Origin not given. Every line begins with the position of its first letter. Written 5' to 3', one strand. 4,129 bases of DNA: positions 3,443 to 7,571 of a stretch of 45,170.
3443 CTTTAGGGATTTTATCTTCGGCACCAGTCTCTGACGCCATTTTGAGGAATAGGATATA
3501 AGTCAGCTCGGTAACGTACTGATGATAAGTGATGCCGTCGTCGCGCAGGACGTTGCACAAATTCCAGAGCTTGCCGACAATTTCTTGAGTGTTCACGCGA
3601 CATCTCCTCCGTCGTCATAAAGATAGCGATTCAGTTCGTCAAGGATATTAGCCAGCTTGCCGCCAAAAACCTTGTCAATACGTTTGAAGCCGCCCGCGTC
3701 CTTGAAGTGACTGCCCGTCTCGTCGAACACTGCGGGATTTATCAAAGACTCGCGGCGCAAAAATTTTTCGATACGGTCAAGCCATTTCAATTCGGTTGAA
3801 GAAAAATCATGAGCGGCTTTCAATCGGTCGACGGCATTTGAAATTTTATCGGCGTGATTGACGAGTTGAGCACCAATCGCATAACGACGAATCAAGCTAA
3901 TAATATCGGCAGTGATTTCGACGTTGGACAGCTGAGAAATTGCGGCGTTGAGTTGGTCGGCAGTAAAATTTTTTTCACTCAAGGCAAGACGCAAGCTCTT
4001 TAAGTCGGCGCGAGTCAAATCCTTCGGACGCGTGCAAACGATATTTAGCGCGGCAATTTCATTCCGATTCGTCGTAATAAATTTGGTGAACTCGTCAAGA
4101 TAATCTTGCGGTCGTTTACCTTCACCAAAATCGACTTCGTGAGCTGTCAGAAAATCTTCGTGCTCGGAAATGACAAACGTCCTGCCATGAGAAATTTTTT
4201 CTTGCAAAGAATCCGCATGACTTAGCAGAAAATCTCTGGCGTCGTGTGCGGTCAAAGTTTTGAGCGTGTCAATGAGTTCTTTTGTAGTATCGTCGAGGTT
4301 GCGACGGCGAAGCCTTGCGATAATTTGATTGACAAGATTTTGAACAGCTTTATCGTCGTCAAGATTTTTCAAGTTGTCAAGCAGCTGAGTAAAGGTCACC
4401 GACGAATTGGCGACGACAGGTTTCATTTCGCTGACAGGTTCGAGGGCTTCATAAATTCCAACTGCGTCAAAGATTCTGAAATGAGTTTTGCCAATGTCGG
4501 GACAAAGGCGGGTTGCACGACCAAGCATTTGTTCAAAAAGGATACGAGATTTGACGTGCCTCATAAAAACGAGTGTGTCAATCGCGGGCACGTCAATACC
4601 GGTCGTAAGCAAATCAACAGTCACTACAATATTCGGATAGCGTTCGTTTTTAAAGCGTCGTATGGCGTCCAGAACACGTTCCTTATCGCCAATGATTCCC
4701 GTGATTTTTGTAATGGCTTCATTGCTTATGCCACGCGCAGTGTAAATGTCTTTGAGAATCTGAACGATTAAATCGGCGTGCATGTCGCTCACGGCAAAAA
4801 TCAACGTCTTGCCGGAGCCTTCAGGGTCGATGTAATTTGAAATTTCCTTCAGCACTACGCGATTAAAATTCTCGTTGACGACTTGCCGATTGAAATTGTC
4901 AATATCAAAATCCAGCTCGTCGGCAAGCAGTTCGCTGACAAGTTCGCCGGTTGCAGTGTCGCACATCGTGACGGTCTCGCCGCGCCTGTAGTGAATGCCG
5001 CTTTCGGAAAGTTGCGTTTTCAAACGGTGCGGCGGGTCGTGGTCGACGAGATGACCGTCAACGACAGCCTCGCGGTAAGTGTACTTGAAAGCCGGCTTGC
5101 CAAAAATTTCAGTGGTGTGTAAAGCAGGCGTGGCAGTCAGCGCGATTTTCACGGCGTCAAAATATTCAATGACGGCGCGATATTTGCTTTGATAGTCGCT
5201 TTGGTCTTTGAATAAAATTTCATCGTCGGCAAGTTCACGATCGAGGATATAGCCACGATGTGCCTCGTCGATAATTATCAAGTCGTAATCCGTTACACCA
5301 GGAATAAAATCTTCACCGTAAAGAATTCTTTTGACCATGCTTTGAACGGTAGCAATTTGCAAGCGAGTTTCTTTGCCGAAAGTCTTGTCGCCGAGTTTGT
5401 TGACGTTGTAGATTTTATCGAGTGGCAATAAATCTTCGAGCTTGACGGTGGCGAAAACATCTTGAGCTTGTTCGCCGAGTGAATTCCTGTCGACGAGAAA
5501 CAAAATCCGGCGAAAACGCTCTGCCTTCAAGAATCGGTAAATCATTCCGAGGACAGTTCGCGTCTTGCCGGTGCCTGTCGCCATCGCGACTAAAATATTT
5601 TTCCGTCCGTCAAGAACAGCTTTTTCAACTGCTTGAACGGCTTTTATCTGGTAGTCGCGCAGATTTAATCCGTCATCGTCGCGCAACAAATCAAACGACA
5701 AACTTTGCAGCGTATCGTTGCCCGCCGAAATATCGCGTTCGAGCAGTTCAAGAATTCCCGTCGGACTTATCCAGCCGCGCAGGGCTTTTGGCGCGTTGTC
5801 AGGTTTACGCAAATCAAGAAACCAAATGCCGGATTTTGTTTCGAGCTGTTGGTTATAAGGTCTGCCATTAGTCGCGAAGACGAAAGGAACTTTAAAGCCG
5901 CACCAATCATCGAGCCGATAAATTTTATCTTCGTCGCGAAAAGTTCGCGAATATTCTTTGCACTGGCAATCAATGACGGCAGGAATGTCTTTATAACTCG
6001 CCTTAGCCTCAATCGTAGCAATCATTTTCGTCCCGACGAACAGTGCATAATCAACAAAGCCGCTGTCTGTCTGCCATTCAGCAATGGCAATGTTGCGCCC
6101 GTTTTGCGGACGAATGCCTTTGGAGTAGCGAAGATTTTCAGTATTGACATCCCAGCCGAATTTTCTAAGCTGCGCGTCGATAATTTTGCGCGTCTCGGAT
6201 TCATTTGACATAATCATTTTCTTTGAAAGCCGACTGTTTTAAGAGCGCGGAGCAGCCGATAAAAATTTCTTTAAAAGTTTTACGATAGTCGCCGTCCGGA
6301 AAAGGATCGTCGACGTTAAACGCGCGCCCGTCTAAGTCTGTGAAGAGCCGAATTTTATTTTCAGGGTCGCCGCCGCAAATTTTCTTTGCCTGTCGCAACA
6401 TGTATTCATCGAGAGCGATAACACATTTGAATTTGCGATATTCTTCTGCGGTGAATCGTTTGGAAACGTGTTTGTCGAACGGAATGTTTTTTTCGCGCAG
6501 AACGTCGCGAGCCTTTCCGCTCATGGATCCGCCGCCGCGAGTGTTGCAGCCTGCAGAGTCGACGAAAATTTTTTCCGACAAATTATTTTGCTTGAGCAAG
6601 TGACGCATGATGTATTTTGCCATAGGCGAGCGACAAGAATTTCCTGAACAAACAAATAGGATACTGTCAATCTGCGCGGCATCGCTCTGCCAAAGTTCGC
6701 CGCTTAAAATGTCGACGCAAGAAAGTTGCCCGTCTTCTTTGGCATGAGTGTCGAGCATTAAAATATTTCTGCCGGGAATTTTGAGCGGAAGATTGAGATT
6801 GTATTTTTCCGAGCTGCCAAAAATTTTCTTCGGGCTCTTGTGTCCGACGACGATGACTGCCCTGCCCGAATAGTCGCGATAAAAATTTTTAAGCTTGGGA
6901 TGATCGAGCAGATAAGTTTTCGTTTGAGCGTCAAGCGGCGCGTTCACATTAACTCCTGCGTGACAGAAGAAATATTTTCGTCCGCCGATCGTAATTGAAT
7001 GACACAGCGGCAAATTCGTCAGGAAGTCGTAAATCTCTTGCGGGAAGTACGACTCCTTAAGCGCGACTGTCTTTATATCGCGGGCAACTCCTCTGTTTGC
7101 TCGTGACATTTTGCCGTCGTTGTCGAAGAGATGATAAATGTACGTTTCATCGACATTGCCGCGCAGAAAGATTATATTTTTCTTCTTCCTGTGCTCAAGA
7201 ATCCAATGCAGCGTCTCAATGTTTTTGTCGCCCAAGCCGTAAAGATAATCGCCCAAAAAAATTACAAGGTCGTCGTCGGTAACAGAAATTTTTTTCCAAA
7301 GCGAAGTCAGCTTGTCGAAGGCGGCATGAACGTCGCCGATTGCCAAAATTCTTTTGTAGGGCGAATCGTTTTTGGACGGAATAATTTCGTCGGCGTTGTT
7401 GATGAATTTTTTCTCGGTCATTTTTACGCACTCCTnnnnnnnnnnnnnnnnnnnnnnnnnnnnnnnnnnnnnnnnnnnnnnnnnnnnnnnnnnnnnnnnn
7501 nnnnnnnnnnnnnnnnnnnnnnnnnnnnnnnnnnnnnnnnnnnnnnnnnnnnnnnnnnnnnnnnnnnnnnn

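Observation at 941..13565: NusG-paralog-led ~12.4 kb operon joining Sel1-repeat proteins, PPP phosphatases and an LMW-PTP to a type I restriction system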

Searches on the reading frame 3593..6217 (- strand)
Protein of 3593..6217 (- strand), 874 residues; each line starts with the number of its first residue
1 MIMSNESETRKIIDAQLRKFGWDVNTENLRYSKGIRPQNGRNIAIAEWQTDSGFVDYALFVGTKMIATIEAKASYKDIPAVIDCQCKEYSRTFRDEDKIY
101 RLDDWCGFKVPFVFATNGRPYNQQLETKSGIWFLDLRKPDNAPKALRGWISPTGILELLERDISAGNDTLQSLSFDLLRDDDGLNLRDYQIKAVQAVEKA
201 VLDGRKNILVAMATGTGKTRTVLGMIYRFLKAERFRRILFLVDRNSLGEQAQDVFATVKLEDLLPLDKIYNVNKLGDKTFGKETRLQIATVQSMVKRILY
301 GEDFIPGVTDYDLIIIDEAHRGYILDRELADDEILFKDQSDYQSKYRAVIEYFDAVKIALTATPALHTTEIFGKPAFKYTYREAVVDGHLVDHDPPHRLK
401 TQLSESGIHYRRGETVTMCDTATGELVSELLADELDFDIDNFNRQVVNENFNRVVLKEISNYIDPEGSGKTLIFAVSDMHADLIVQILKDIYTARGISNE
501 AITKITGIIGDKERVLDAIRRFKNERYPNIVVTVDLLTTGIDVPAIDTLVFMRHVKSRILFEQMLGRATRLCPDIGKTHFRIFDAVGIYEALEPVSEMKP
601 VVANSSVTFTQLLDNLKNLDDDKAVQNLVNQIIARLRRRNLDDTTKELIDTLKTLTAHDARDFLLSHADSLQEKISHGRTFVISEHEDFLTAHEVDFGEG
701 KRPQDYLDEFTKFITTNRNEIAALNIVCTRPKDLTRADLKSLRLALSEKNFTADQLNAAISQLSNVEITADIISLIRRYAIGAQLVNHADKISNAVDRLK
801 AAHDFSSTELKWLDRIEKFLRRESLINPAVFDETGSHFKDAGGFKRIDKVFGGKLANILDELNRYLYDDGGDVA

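Call 5: search_protein_families(library=pfam, proteins=[window:3593-6217:-], max_evalue=0.01)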
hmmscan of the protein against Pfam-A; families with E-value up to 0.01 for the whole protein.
window:3593-6217:- (874 aa): 7 families
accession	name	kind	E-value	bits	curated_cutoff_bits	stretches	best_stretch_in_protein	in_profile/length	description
PF08463.15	EcoEI_R_C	-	2.2e-36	125.9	24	1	704-867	1-163/163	EcoEI R protein C-terminal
PF04851.21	ResIII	-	1.2e-32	113.5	22.5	1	184-365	2-163/164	Type III restriction enzyme, res subunit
PF18766.7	SWI2_SNF2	-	6e-16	59.2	26.7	1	189-392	1-187/221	SWI2/SNF2 ATPase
PF00271.37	Helicase_C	-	3.3e-11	43.9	23.5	1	459-571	6-109/110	Helicase conserved C-terminal domain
PF00270.35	DEAD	-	2.1e-09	37.8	26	1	193-321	7-128/167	DEAD/DEAH box helicase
PF04313.20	HSDR_N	-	8e-08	32.8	25.1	1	52-119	125-185/198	Type I restriction enzyme R protein N terminus (HSDR_N)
PF00580.27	UvrD-helicase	-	0.005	17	23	0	197-241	5-51/271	UvrD/REP helicase N-terminal domain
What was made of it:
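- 3593..6217 (-): hsdR (874 aa); its ATG lies 17 nt inside the fusion gene. Pfam HSDR_N/ResIII/Helicase_C/EcoEI_R_C (call 5).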

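Call 6: search_protein_families(library=padloc, proteins=[window:3593-6217:-], max_evalue=0.01)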
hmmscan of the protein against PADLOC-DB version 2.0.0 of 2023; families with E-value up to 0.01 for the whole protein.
window:3593-6217:- (874 aa): 21 families
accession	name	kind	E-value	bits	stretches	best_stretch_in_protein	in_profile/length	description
PDLC03042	REase_I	-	7.5e-202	670.7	3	108-618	372-877/1170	Type I restriction enzyme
PDLC03047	REase_I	-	6.7e-48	161.2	1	4-590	197-727/1107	Type I restriction enzyme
PDLC03049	REase_I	-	2.5e-45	152.8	1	10-585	16-538/807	Type I restriction enzyme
PDLC02707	PbeA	-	2.3e-17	60.9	1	181-588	248-632/672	PbeA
PDLC03659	mREase_IV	-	2.5e-11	40.2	1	444-591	435-571/945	Type IV methyl-directed restriction enzyme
PDLC03658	mREase_IV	-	1.1e-10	38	1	488-591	467-563/953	Type IV methyl-directed restriction enzyme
PDLC03597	REase_MTase_IIG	-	4.6e-10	35.7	1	179-253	163-235/1646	Type IIG restriction enzyme-methyltransferase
PDLC02704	PbeA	-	8.9e-10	35.7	1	184-588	253-646/682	PbeA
PDLC03045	REase_I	-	1.7e-08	30.9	1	186-394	258-467/995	Type I restriction enzyme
PDLC02706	PbeA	-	1.9e-08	31.4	1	187-264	271-344/722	PbeA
PDLC03960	SngC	-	3.5e-08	30.7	1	467-576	259-361/720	-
PDLC01439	typeIV_DinG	-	9.5e-08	29.1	1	183-253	13-77/575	CAS-IV-A; associated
PDLC03040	REase_I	-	1.5e-07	27.6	2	518-653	614-746/1029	Type I restriction enzyme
PDLC03048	REase_I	-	9.1e-07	25.4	1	184-392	239-446/976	Type I restriction enzyme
PDLC02703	PbeA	-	2.2e-06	24.5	1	199-260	256-316/626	PbeA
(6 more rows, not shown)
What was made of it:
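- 3593..6217 (-): PADLOC REase_I 670.7 bits (call 6).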

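Call 7: search_protein_families(library=ncbifam, proteins=[window:3593-6217:-], max_evalue=0.01)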
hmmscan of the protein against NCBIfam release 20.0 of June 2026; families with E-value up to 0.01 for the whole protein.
window:3593-6217:- (874 aa): 14 families
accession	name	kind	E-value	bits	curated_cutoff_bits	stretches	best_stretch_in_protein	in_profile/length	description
NF008521.0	PRK11448.1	equivalog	0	1183.6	729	1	5-869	232-1121/1123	type I restriction-modification system endonuclease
NF046051.1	restrict_EcoAI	equivalog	1.4e-70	238.7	550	1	6-588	4-531/768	EcoAI/FtnUII family type I restriction enzme subunit R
NF053632.1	heli_RadD_YejH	equivalog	1.2e-17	63.5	720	2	452-606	236-377/573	DNA repair helicase RadD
TIGR00348.1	hsdR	subfamily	3e-17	62.4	284.55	2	210-463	272-508/674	HsdR family type I site-specific deoxyribonuclease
TIGR04095.1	dnd_restrict_1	equivalog_domain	1.6e-10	40.6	600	1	184-588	7-398/451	DNA phosphorothioation system restriction enzyme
NF010337.0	PRK13766.1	equivalog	4.8e-09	34.9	610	2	457-570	355-467/781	Hef nuclease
NF010338.0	PRK13767.1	equivalog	0.00016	20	849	0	449-570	268-384/877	ATP-dependent helicase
NF046055.1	restr_BPTD_3080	equivalog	0.00039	18.5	800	0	529-570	575-616/970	BPTD_3080 family restriction endonuclease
NF004067.0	PRK05580.1-4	equivalog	0.00064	18.2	763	1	180-256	199-271/737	primosomal protein N'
NF004068.0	PRK05580.1-5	equivalog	0.00086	17.5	1249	1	173-255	246-326/795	primosomal protein N'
TIGR02621.3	cas3_GSU0051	exception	0.0013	17.6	400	1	198-257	23-88/854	type I-G CRISPR-associated helicase/endonuclease Cas3g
TIGR02782.1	TrbB_P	equivalog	0.0029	17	304.55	1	194-256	126-187/303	P-type conjugative transfer ATPase TrbB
NF004066.1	PRK05580.1-3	equivalog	0.0049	15.2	813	0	178-255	245-319/788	primosomal protein N'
NF042913.1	CyRepA1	equivalog_domain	0.006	15.5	200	0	211-319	8-94/595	plasmid replication protein, CyRepA1 family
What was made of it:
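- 3593..6217 (-): NF008521 1183.6 bits vs 729 cut-off (call 7).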

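Call 63: find_related_loci(query=window:3593-6217:-, collection=viral_contigs, flank=6000)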
Query window:3593-6217:- (874 aa) in viral_contigs; peptide patterns used: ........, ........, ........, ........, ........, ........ (x = any residue, [..] = any of these).
7 stretches matched a pattern, but none encodes a relative of the query by tblastn (E <= 1e-3).

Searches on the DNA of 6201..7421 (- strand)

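Call 35: search_rna_families(source=L094, start=3600, end=6200, threshold=evalue, max_evalue=10, show_alignments=2)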
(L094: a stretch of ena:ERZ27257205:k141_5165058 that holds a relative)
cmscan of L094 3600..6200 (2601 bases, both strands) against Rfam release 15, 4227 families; matches with E-value up to 10: 3.
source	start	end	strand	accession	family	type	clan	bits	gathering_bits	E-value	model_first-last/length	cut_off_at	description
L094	4323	4380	+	RF01169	SNORD112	Gene; snRNA; snoRNA; CD-box;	CL00069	19.3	58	2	1-77/77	no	Small nucleolar RNA SNORD112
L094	5066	5154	+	RF00509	snosnR64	Gene; snRNA; snoRNA; CD-box;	CL00069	16.8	38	8.4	1-105/105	no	Small nucleolar RNA snR64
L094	5867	5942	-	RF02621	BSnc120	Gene; sRNA;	-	16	114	6.6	1-88/88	no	Brucella sRNA 120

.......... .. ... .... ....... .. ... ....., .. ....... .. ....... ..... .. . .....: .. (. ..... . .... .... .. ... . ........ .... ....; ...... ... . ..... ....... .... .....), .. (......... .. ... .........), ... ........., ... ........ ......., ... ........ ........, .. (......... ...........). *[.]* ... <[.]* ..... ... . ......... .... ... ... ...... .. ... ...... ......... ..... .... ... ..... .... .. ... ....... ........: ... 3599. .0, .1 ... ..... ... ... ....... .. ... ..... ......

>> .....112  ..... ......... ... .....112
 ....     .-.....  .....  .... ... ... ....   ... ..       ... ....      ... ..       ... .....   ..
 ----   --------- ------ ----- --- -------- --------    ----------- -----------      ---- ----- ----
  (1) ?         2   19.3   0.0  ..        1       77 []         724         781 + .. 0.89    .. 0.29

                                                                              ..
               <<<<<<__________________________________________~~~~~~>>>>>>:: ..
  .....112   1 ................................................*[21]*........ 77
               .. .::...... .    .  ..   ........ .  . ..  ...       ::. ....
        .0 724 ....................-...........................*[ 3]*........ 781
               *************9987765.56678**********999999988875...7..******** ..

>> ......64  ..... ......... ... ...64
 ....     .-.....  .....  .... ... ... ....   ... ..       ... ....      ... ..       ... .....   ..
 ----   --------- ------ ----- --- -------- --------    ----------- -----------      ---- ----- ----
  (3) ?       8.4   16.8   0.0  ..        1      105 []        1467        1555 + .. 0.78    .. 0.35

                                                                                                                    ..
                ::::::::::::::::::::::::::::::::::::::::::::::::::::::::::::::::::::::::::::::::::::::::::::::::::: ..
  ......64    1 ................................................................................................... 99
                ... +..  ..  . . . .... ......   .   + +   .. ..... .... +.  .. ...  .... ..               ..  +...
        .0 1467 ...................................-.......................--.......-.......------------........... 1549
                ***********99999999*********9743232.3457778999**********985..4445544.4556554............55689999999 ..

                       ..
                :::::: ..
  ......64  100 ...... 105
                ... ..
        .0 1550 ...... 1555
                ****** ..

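Call 68: search_rna_families(sources=[L001, L093], threshold=gathering)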
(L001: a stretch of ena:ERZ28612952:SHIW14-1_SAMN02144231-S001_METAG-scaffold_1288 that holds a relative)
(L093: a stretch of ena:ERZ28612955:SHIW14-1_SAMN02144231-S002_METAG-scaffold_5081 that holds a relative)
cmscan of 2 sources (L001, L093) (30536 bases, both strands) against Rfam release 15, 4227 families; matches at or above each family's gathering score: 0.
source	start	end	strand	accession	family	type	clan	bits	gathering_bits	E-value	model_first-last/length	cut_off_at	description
